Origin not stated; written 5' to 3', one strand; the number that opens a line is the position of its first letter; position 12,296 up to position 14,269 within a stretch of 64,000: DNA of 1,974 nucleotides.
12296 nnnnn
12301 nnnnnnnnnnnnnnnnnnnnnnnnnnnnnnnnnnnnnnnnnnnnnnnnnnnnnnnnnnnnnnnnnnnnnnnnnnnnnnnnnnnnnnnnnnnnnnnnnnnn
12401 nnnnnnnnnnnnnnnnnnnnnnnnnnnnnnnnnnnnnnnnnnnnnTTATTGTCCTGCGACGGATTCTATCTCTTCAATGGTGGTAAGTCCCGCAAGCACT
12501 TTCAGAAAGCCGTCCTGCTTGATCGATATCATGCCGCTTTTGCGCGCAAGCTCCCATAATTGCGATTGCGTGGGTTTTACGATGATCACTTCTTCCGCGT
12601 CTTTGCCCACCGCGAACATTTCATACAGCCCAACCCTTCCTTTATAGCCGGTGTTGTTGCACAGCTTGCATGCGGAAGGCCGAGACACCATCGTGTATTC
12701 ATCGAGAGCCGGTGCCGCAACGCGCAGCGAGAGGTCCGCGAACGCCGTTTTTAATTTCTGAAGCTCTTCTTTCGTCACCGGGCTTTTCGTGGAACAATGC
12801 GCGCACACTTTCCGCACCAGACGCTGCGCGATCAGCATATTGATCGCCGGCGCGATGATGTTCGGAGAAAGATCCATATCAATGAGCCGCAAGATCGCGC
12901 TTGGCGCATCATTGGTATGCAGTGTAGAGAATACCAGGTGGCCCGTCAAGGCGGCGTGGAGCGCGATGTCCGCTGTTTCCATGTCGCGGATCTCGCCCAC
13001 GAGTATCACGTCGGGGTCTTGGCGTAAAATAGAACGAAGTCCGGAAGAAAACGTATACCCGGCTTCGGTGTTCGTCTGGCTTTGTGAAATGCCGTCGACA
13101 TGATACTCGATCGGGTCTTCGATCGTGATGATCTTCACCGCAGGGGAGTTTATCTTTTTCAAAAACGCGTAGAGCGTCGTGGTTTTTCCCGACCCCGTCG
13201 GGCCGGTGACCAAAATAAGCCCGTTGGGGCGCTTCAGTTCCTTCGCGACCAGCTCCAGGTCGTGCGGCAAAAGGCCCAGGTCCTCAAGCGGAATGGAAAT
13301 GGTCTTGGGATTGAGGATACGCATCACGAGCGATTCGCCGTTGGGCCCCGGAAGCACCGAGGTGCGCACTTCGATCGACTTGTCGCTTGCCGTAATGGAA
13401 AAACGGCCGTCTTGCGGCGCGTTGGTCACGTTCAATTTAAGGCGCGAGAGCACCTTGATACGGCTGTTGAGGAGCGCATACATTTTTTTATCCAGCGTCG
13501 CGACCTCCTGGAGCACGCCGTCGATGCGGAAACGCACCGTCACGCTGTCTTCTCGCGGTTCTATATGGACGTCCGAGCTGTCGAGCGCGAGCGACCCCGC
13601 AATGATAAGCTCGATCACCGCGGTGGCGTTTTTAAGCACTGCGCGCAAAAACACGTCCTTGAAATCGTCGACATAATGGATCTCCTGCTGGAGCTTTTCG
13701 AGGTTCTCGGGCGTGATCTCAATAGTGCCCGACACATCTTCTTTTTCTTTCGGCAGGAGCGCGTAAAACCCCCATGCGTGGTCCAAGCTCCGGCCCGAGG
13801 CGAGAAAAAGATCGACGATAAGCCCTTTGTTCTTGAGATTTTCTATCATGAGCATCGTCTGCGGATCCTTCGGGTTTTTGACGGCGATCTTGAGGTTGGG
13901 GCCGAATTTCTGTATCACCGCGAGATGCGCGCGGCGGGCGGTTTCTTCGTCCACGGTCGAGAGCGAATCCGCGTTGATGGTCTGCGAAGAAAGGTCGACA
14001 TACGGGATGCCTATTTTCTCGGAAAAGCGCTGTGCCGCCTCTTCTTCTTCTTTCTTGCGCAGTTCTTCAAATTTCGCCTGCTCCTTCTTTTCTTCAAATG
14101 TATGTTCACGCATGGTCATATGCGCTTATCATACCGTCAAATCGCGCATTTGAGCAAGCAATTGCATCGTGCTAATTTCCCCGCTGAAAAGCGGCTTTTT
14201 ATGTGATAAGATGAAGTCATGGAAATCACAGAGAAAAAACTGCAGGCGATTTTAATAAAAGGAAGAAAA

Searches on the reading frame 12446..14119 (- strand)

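Call 32: search_protein_families(library=pfam, proteins=[window:12446-14119:-], max_evalue=0.01)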
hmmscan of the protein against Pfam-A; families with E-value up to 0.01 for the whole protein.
window:12446-14119:- (557 aa): 12 families
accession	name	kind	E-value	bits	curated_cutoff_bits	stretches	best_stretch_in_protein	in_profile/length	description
PF00437.27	T2SSE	-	4e-117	391.4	24.9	1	168-551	11-368/370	Type II/IV secretion system protein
PF05157.20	MshEN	-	3.5e-05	24.1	23.1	1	37-114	2-78/90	MshEN domain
PF13191.12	AAA_16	-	0.00017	22.6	32.6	1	297-340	23-63/167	AAA ATPase domain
PF25199.1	nSTAND_NTPase5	-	0.00023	21.4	34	1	293-342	35-85/145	Novel STAND NTPase 5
PF13173.12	AAA_14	-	0.00024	21.5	27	0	300-384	3-78/129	AAA domain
PF13401.12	AAA_22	-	0.00035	21.3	27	1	298-330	4-39/130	AAA domain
PF20720.3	nSTAND3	-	0.0012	19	27.2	1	292-336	10-54/155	Novel STAND NTPase 3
PF00005.33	ABC_tran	-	0.0027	18.8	25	0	301-356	13-64/137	ABC transporter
PF13476.12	AAA_23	-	0.0056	17.8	27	1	298-319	18-39/201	AAA domain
PF13555.12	AAA_29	-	0.0086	16.2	27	0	298-319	21-42/61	P-loop containing region of AAA domain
PF13245.12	AAA_19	-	0.0091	16.6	25.1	0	297-327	9-39/134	AAA domain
PF13604.12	AAA_30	-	0.0097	16.1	27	0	290-325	9-44/191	AAA domain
